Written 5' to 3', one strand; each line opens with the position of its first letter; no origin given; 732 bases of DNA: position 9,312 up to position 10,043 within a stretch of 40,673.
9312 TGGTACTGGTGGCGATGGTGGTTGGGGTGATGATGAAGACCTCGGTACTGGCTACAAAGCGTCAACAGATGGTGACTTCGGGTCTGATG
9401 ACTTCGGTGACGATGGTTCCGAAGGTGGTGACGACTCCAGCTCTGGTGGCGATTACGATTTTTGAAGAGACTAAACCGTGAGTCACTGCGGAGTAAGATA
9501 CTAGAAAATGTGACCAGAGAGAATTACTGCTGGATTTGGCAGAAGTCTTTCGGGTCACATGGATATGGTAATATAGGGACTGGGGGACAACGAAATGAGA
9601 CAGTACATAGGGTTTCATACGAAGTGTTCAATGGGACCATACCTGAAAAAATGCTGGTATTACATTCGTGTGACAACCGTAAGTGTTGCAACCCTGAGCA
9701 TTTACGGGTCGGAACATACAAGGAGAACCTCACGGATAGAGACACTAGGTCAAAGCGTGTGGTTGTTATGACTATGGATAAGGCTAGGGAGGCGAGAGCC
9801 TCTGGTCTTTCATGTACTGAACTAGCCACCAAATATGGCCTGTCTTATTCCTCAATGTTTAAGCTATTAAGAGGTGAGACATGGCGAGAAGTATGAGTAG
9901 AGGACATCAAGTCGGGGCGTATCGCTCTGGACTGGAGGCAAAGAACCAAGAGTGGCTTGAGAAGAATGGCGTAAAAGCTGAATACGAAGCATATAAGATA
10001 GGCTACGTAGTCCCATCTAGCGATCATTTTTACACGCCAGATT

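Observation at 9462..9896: HNH homing endonuclease inserted between SSB and endonuclease I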

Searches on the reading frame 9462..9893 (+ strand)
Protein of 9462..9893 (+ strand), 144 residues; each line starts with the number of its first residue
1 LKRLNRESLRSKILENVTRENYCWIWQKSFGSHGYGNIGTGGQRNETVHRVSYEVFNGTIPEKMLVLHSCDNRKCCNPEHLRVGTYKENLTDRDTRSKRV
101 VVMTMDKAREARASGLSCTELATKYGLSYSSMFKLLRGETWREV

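Call 3: search_protein_families(library=pfam, proteins=[window:9462-9893:+], max_evalue=0.01)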
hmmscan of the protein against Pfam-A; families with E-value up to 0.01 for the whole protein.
window:9462-9893:+ (144 aa): 2 families
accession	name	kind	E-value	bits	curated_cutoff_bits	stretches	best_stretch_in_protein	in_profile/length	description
PF13392.12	HNH_3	-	9.6e-14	51.2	24.8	1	48-89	3-44/46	HNH endonuclease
PF05551.17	zf-His_Me_endon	-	3.8e-05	24.4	27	1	63-90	64-91/131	Zinc-binding loop region of homing endonuclease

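Call 4: search_protein_families(library=phrogs, proteins=[window:9462-9893:+], max_evalue=0.001)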
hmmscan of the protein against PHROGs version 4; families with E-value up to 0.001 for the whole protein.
window:9462-9893:+ (144 aa): 9 families
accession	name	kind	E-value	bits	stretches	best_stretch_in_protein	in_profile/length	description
phrog_1872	-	DNA, RNA and nucleotide metabolism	6.7e-31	108.5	1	4-113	14-129/166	endonuclease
phrog_59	-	DNA, RNA and nucleotide metabolism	2e-27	97.6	1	17-144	152-275/423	HNH endonuclease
phrog_826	-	DNA, RNA and nucleotide metabolism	2.2e-26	94.1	1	5-95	66-160/281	HNH endonuclease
phrog_6254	-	DNA, RNA and nucleotide metabolism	6.2e-26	92.5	1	17-119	8-112/154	HNH endonuclease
phrog_3593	-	DNA, RNA and nucleotide metabolism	2.1e-22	80.9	1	3-97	49-144/210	HNH endonuclease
phrog_1492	-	DNA, RNA and nucleotide metabolism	2.7e-15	57.4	1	33-93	96-159/414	HNH endonuclease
phrog_4842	-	DNA, RNA and nucleotide metabolism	4e-12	47.2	1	3-84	57-138/154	HNH endonuclease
phrog_10495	-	DNA, RNA and nucleotide metabolism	6e-08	33.8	1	47-98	9-60/63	HNH endonuclease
phrog_99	-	DNA, RNA and nucleotide metabolism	2.9e-07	31.5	1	30-97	145-209/383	HNH endonuclease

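Call 14: search_dna_similar(query=window:9462-9893:+, collection=phages, mode=protein, max_rows=60)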
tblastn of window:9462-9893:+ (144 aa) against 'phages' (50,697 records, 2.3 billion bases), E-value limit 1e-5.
Records with a match: 1575; places in all: 2004; records where one place covers at least 80% of the query: 763.
Best place of each record, by identity: 60-80% 1; <60% 1574.
By first word of the organism name: Klebsiella 328; Escherichia 233; Mycobacterium 209; Gordonia 77; Salmonella 67; Pseudomonas 67; Streptomyces 56; Arthrobacter 51; Yersinia 38; Bacillus 36; and 75 more.
By host as written in the record: - 214; Klebsiella pneumoniae 177; Mycobacterium smegmatis mc2 155 154; Escherichia coli 68; Gordonia terrae 3612 59; Mycobacterium smegmatis mc#155 28; Arthrobacter sp. ATCC 21022 21; Klebsiella pneumoniae 135080 18; and 363 more.
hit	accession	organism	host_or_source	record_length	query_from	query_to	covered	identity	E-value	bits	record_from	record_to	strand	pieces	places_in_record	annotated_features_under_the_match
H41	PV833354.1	Escherichia phage vB_Eco_ZCEC02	Escherichia coli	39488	5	143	97%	79.9%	9e-65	218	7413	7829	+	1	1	HNH homing endonuclease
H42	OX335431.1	Klebsiella phage mtp1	Sewage and Seine river water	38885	1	144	100%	58.3%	4e-42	153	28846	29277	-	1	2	record has no annotation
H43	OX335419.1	Klebsiella phage mtp14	Sewage and Seine river water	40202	1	144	100%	58.3%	4e-42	153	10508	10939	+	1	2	record has no annotation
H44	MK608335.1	Klebsiella phage Patroon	Klebsiella pneumoniae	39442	1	144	100%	57.6%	7e-41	149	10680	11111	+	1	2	HNH endonuclease | endonuclease I | ribosome_binding_site | single-stranded DNA-binding protein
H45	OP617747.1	Klebsiella phage KP13MC5-2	Klebsiella pneumoniae KP13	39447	1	144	100%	57.6%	2e-40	148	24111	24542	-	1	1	hypothetical protein (x3)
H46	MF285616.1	Leclercia phage 10164-302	Leclercia adecarboxylata P10164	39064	1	144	100%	57.6%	4e-40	147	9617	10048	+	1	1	hypothetical protein | endonuclease | single-stranded DNA-binding protein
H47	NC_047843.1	Leclercia phage 10164-302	Leclercia adecarboxylata P10164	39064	1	144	100%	57.6%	4e-40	147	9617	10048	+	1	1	endonuclease (x2) | Gp2.5-like ssDNA binding protein and ssDNA annealing protein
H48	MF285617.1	Leclercia phage 10164RH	Leclercia adecarboxylata P10164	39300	1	144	100%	57.6%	4e-40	147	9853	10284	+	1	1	hypothetical protein | endonuclease | single-stranded DNA-binding protein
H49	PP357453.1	Klebsiella phage 175003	Klebsiella pneumoniae 135080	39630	1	141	98%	58.9%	2e-40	148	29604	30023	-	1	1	hypothetical protein (x3)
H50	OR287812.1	Klebsiella phage PEA128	Klebsiella pneumoniae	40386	1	141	98%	58.9%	2e-40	148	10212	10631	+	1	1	HNH homing endonuclease | ssDNA binding protein and ssDNA annealing protein | endonuclease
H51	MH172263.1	Klebsiella phage KP32_isolate 195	Klebsiella pneumoniae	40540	1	141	98%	58.9%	2e-40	148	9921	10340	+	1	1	HNH endonuclease | ssDNA-binding protein | endonuclease I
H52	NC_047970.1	Klebsiella phage KP32_isolate 195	Klebsiella pneumoniae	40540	1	141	98%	58.9%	2e-40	148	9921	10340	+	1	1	endonuclease (x2) | Gp2.5-like ssDNA binding protein and ssDNA annealing protein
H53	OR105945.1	Klebsiella phage vB_KpnP_cmc356ctg1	Klebsiella pneumoniae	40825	1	141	98%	58.9%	2e-40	148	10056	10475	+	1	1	HNH homing endonuclease | single-stranded DNA-binding protein | endonuclease I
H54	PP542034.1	Klebsiella phage vB_KpnP_23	Klebsiella pneumoniae JNKPN23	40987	1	141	98%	58.9%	2e-40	148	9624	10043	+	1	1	HNH homing endonuclease | single-stranded DNA-binding protein | endonuclease I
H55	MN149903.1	Klebsiella phage 117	Klebsiella pneumoniae 36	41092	1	141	98%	58.9%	2e-40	148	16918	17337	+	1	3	HNH homing endonuclease | hypothetical protein | endonuclease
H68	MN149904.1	Klebsiella phage 31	Klebsiella pneumoniae 36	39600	1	144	100%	56.9%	1e-39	146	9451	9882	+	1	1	HNH homing endonuclease | ssDNA-binding protein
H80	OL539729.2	Salmonella phage PRF-SP3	Salmonella enterica subsp. enterica ...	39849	7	144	96%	37.6%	2e-20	92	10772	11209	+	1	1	hypothetical protein (x2)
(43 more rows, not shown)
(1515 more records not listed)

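Call 22: find_homologous_proteins(query=window:9462-9893:+)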
Query window:9462-9893:+ (144 aa): 70 proteins with E <= 0.001 among 78 candidates.
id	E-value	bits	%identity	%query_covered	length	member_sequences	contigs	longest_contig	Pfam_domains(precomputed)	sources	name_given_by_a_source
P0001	4.0e-91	320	98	100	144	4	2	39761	PF13392.13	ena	-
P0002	4.8e-48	181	57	100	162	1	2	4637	PF13392.13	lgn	-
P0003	7.7e-48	180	59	100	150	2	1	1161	PF13392.13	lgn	-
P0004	2.2e-47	178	58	100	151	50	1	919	PF13392.13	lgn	-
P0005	2.8e-47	178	60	98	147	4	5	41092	PF13392.13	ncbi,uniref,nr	ncbi:hypothetical protein [Klebsiella phage 175003]|uniref:HNH homing endonuclease n=3 Tax=Przondovi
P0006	9.0e-46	173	56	100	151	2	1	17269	PF13392.13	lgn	-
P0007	1.9e-45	172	58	99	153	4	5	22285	PF13392.13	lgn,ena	-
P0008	6.8e-45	170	57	98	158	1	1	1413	PF13392.13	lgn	-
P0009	6.2e-44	167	55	100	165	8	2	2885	PF13392.13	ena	-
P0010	3.8e-42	161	77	63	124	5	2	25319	PF13392.13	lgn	-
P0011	1.1e-41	160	54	100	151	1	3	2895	PF13392.13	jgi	jgi:hypothetical protein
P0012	1.7e-41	159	54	99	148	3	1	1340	PF13392.13,PF05551.18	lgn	-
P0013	4.9e-41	158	51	97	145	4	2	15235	PF13392.13,PF05551.18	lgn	-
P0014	2.1e-37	146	71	63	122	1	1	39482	PF13392.13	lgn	-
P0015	2.0e-35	140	52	99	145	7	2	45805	PF13392.13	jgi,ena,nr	jgi:hypothetical protein|nr:MAG TPA: endonuclease [Caudoviricetes sp.]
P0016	3.0e-35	139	70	63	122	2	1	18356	PF13392.13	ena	-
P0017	4.3e-35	139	51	99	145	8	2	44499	PF13392.13,PF05551.18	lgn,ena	-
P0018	5.8e-35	138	67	65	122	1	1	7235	PF13392.13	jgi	-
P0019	1.5e-34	137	68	63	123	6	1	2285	PF13392.13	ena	-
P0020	1.7e-34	137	67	63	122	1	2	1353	PF13392.13,PF05551.18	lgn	-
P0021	5.4e-32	129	49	99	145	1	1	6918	PF13392.13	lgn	-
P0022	3.4e-31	126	43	97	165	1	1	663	PF13392.13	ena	-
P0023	4.6e-31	126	62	63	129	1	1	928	PF13392.13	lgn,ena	-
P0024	9.7e-29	118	42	97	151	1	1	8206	PF13392.13,PF05551.18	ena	-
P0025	6.9e-28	115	44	97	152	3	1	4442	PF13392.13,PF05551.18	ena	-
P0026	8.5e-27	112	43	99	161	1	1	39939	PF13392.13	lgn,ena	-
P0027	7.8e-23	99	45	74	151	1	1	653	PF13392.13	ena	-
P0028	3.0e-21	94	38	89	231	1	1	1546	PF13392.13,PF04218.20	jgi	-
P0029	6.0e-21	93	34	90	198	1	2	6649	PF13392.13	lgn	-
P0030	7.5e-20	89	37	98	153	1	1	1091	PF13392.13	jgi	-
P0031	8.5e-20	89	38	85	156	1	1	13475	PF13392.13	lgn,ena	-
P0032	1.4e-19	88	35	97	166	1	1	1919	PF13392.13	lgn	-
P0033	2.8e-19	87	34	97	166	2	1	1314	PF13392.13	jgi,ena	jgi:hypothetical protein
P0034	2.9e-19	87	35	97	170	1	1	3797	PF13392.13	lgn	-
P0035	1.7e-18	85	33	99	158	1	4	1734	PF13392.13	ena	-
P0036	1.9e-18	85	44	76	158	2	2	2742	PF13392.13,PF05551.18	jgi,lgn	-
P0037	3.2e-18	84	40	87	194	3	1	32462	PF13392.13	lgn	-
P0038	8.7e-18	83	57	51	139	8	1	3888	PF13392.13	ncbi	-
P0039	1.0e-17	82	51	60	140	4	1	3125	PF13392.13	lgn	-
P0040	1.0e-17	82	37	83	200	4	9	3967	PF13392.13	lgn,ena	-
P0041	1.5e-17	82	37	89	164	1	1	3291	PF13392.13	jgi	-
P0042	1.6e-17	82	34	99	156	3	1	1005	PF13392.13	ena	-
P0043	2.2e-17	81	48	57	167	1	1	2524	PF13392.13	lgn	-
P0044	3.0e-17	81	34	88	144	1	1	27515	PF13392.13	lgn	-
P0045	3.8e-17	80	37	95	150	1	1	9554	PF13392.13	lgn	-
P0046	5.9e-17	80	34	99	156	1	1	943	PF13392.13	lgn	-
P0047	7.5e-17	79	45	58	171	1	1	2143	PF13392.13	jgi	jgi:RNA polymerase subunit RPABC4/transcription elongation factor Spt4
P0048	1.0e-16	79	35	93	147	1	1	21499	PF13392.13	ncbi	-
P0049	1.3e-16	79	35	89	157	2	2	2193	PF13392.13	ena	-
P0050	1.4e-16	79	37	87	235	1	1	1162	PF13392.13,PF05551.18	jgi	-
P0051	2.0e-16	78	39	70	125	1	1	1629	PF13392.13,PF05551.18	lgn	-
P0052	6.3e-16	76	37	83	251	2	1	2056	PF13392.13,PF00436.32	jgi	-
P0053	1.8e-15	75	51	49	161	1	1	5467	PF13392.13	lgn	-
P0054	1.9e-15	75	33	99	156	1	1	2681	PF13392.13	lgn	-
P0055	2.5e-15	75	29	97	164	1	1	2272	PF13392.13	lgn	-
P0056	2.8e-15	74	37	85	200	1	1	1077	PF13392.13,PF05551.18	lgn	-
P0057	7.1e-15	73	32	91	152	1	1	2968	PF13392.13,PF05551.18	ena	-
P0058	9.1e-15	73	33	85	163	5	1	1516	PF13392.13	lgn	-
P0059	1.2e-13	69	34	89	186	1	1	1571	PF13392.13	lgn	-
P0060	1.8e-13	69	33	97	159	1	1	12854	PF13392.13,PF05551.18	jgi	-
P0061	1.8e-13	69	31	89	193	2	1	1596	PF13392.13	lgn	-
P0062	3.2e-13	68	47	53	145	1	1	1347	PF13392.13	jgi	jgi:hypothetical protein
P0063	3.3e-13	68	35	80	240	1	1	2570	PF13392.13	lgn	-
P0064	7.6e-13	67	36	89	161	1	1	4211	PF13392.13,PF05551.18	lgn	-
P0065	1.2e-12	66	34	80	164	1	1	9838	PF13392.13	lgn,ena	-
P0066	8.6e-11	60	46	47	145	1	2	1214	PF13392.13,PF05551.18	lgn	-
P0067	1.5e-10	59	36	65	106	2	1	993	PF13392.13,PF05551.18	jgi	jgi:hypothetical protein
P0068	6.2e-10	57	34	84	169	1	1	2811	PF13392.13,PF05551.18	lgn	-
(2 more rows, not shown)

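Call 25: find_encoding_contigs(protein=P0001, flank=3000, max_places=4)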
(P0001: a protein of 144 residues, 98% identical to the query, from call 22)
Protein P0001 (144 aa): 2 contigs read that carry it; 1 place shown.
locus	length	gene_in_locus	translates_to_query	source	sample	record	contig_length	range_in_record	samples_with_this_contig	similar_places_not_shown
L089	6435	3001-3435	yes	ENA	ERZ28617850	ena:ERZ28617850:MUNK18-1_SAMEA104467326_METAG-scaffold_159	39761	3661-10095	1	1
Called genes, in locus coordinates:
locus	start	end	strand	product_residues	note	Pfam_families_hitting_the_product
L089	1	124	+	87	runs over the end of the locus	PF10922:T7-like_gp12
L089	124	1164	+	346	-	PF01068:DNA_ligase_A_M, PF17879:DNA_ligase_C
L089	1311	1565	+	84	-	-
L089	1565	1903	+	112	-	PF11753:DUF3310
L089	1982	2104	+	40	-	-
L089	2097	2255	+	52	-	PF16857:RNA_pol_inhib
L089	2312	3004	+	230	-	PF21265:SBB_T7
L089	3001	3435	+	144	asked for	PF13392:HNH_3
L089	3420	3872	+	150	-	PF05367:Phage_endo_I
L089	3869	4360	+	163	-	-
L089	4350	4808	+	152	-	PF01510:Amidase_2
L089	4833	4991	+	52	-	-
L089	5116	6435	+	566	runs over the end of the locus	PF21268:Helic-prim_T7_N, PF01751:Toprim (weak), PF13155:Toprim_2, PF13481:AAA_25, PF03796:DnaB_C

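Call 30: search_solved_structures(query=A3, max_evalue=1, show_alignments=2)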
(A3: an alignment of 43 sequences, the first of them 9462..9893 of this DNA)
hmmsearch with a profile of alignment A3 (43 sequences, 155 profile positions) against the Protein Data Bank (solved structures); distinct sequences matched with E-value up to 1: 20.
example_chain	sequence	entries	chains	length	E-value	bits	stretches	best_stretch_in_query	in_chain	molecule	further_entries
1u3e_M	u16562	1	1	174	0.00077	22.7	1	30-152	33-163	HNH homing endonuclease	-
8vd6_A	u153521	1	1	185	0.00079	22.7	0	114-152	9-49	CAP REPEAT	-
8tac_A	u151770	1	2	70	0.012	18.8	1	108-150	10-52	DBP48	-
2lvs_A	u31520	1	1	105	0.04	17.1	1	94-142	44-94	Putative uncharacterized protein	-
7bqb_A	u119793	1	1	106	0.053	16.7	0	109-149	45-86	NF6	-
1evw_A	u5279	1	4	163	0.06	16.5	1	39-91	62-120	I-PPOI HOMING ENDONUCLEASE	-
1s7o_A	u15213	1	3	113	0.16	15.2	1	91-148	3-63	Hypothetical UPF0122 protein SPy1201/SpyM3_0842/SPs1042/spyM18_1152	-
1cz0_A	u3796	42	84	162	0.17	15.1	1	39-90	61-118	INTRON-ENCODED HOMING ENDONUCLEASE I-PPOI | Intron-encoded endonuclease I-PpoI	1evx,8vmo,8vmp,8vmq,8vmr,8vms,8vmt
1a73_A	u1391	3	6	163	0.17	15.1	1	39-90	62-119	INTRON 3 (I-PPO) ENCODED ENDONUCLEASE | INTRON-ENCODED ENDONUCLEASE I-PPOI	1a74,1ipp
4yg4_A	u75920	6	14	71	0.35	14.1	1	115-147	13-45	Antitoxin HipB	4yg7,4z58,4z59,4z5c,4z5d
4yg1_A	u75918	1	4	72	0.35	14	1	115-147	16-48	Antitoxin HipB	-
3qq6_A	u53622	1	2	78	0.39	13.9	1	104-148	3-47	HTH-type transcriptional regulator sinR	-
3h86_B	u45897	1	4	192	0.42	13.8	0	102-147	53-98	Adenylate kinase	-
4z5h_A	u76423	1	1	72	0.49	13.6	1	115-147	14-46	Antitoxin HipB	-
2wiu_B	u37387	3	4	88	0.51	13.5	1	115-147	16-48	HTH-TYPE TRANSCRIPTIONAL REGULATOR HIPB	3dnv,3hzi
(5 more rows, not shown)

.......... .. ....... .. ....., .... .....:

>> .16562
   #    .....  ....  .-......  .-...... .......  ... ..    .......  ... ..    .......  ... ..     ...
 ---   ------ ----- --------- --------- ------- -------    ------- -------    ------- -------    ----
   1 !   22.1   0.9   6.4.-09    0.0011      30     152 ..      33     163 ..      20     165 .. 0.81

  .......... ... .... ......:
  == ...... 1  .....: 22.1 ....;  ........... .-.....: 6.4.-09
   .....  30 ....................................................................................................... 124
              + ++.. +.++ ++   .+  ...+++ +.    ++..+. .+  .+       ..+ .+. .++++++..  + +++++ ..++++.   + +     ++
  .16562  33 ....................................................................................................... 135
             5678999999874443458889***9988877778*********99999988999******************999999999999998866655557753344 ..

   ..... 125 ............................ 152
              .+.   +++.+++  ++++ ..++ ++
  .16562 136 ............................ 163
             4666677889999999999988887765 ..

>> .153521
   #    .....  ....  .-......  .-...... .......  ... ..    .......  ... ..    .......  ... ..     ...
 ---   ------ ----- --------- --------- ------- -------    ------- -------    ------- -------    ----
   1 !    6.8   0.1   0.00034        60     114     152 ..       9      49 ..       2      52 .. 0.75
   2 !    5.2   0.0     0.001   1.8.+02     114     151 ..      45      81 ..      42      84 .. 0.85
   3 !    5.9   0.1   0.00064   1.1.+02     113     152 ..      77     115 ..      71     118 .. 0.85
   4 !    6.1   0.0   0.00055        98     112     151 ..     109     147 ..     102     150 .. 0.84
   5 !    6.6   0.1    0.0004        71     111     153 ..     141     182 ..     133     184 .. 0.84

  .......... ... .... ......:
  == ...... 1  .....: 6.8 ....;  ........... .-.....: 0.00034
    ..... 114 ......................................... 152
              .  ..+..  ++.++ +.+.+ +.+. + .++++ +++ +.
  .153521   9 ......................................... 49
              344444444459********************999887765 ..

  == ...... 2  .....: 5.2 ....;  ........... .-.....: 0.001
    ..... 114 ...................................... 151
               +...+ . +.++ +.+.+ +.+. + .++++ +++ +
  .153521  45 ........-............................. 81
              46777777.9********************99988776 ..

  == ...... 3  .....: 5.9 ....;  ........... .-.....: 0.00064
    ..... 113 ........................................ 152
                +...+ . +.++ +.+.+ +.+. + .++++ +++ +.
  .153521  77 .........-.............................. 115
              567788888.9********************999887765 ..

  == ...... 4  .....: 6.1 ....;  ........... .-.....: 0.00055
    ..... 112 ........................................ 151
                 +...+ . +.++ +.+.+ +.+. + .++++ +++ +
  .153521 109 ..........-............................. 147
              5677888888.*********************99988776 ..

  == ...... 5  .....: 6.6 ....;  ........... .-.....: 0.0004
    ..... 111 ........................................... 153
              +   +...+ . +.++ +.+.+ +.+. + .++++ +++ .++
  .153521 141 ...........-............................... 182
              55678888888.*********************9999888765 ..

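Call 40: predict_structure(alignment_id=A4)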
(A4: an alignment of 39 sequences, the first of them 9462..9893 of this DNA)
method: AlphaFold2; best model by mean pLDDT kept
length: 144 residues; sequences in the alignment: 39
mean_pLDDT: 90.8   pTM: 0.65
mean pLDDT of the five models: 90.8, 89.7, 89.6, 89.4, 87.6
residues with pLDDT >= 90: 101; 70-90: 34; 50-70: 9; < 50: 0
segments of 3 or more residues with pLDDT < 50: none
pLDDT, mean of each block of 10 residues (from residue 1): 93 98 96 93 92 97 94 95 94 71 83 93 89 92 74
secondary structure, 60 per line:
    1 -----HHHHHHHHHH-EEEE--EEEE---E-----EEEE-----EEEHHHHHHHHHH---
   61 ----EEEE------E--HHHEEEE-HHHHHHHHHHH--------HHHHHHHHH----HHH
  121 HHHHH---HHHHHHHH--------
elements in order: H6-15 E17-20 E23-26 E36-39 E45-47 H48-57 E65-68 E81-84 H86-96 H105-113 H118-125 H129-136
